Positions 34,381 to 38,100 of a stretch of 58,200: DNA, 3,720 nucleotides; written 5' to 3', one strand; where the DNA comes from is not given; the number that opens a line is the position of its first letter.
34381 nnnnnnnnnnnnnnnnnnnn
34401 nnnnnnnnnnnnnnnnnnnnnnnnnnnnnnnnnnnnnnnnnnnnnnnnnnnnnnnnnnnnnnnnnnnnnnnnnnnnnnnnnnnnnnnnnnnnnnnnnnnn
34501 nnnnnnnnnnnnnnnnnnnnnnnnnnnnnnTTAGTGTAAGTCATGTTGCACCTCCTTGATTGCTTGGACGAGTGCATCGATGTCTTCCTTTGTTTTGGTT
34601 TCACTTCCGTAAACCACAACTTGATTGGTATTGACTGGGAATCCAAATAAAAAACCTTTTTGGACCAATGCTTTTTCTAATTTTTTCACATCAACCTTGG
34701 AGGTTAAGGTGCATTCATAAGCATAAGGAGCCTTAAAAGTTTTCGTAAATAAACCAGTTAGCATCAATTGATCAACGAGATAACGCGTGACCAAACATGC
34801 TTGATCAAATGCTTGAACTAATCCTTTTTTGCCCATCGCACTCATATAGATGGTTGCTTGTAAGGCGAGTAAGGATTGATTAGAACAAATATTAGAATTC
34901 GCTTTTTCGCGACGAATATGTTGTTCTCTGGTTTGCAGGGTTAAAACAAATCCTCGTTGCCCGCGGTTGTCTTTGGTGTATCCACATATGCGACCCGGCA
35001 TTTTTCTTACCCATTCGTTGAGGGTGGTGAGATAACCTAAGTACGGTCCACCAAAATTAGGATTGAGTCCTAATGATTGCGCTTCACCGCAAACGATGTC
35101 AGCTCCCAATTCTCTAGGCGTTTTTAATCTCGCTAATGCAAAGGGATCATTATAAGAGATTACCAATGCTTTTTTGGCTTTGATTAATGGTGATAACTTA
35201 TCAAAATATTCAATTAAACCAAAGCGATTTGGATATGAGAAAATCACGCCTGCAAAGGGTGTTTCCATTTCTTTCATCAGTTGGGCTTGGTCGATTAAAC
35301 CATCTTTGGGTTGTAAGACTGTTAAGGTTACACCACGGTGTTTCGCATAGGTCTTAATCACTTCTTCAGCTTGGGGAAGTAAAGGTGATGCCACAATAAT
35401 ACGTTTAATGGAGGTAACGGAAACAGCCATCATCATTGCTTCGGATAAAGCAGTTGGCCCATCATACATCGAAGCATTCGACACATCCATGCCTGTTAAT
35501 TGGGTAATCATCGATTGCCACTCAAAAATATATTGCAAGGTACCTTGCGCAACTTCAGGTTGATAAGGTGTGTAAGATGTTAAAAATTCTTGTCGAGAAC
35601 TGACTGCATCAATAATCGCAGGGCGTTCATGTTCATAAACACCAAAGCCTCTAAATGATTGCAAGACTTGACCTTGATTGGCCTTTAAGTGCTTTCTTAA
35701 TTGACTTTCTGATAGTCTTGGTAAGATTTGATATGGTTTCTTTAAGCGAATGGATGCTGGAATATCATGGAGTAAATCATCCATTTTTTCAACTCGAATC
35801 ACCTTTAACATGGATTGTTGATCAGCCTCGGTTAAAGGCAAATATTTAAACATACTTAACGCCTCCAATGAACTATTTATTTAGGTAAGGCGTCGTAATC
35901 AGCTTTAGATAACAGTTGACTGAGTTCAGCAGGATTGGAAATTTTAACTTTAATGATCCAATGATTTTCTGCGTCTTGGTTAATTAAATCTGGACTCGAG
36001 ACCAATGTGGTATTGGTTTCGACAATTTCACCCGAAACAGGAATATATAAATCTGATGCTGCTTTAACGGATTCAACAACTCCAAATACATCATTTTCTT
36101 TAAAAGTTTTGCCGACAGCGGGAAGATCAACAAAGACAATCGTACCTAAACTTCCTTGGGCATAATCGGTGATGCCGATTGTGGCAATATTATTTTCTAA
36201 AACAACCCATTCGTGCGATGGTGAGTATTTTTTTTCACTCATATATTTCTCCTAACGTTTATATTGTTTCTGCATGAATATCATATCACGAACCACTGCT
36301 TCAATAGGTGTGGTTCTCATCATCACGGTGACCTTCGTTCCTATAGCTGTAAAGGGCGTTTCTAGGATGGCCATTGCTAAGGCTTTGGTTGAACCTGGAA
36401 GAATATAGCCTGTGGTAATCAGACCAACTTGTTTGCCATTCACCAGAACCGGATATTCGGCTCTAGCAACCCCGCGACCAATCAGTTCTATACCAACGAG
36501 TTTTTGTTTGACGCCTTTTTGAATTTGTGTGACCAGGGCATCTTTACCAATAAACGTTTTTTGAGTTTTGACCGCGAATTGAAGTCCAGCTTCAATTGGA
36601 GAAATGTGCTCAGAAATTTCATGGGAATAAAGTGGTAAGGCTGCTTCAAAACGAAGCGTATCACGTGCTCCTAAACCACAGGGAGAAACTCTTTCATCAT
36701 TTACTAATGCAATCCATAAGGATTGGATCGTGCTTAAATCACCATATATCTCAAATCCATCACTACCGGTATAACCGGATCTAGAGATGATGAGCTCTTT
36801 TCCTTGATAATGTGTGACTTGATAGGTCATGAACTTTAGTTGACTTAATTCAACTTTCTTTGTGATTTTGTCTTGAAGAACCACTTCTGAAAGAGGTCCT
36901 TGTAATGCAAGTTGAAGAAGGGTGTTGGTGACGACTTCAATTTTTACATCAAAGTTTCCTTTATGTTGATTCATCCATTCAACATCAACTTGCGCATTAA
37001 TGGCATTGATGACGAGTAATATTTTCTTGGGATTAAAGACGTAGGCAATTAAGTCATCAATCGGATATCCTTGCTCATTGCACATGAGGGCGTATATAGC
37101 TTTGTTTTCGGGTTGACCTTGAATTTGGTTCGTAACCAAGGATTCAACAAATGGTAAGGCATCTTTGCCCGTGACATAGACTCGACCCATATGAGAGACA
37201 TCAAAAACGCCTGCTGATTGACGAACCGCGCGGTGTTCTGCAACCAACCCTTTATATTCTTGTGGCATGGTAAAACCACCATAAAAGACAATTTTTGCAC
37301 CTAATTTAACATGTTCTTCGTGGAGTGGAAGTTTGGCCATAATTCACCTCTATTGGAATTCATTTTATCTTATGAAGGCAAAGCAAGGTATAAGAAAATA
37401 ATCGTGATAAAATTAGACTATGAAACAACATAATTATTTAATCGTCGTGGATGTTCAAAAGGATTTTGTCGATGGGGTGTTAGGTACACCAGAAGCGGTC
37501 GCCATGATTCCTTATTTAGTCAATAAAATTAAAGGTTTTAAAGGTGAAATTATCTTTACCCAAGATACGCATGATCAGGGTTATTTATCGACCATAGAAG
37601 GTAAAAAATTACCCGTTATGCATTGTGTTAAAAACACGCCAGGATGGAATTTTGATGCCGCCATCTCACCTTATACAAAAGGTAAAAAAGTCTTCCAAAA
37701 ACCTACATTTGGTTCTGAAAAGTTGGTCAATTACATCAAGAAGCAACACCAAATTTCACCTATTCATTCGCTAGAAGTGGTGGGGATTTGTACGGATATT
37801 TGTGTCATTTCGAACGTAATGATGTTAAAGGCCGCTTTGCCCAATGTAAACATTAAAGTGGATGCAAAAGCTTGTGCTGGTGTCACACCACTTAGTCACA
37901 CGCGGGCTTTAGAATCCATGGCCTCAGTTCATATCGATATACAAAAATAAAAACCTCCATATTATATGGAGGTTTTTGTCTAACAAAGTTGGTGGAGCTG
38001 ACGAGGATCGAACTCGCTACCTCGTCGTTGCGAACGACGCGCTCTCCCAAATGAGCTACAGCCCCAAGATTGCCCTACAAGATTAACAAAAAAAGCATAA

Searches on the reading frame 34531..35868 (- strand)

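Call 13: search_protein_families(library=pfam, proteins=[window:34531-35868:-], max_evalue=0.01)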
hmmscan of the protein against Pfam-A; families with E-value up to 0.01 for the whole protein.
window:34531-35868:- (445 aa): 1 family
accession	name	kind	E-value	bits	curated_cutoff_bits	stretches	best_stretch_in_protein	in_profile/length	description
PF02347.22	GDC-P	-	1.1e-119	400.6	26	1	8-436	2-428/429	Glycine cleavage system P-protein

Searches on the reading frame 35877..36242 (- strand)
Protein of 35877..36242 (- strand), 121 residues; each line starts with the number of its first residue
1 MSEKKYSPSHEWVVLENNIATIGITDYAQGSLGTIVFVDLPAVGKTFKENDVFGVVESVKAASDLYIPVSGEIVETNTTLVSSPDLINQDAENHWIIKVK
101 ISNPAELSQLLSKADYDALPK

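Call 13: search_protein_families(library=pfam, proteins=[window:35877-36242:-], max_evalue=0.01)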
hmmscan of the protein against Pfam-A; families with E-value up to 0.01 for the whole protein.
window:35877-36242:- (121 aa): 1 family
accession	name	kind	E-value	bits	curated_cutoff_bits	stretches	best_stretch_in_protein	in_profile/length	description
PF01597.25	GCV_H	-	1.3e-38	132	22.2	1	5-118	2-117/122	Glycine cleavage H-protein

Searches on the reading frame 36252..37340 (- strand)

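Call 13: search_protein_families(library=pfam, proteins=[window:36252-37340:-], max_evalue=0.01)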
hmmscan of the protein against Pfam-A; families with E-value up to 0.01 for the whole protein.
window:36252-37340:- (362 aa): 2 families
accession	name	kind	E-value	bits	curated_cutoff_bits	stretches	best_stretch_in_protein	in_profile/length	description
PF01571.26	GCV_T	-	1.4e-79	267.4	25.6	1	6-256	1-255/255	Aminomethyltransferase folate-binding domain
PF08669.17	GCV_T_C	-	4.7e-13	49.3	25.9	1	280-355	2-78/80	Glycine cleavage T-protein C-terminal barrel domain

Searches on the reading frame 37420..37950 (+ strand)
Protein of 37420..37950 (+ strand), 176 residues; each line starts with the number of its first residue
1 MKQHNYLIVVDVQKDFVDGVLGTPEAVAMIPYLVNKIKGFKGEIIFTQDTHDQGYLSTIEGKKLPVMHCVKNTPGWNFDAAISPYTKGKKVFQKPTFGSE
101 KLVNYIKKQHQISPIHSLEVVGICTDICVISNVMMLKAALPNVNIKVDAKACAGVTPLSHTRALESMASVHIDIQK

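Call 13: search_protein_families(library=pfam, proteins=[window:37420-37950:+], max_evalue=0.01)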
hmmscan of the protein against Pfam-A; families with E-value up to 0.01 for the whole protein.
window:37420-37950:+ (176 aa): 1 family
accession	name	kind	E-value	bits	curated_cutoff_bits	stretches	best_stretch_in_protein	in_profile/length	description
PF00857.26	Isochorismatase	-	1.1e-22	81.4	27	1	7-168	3-164/175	Isochorismatase domain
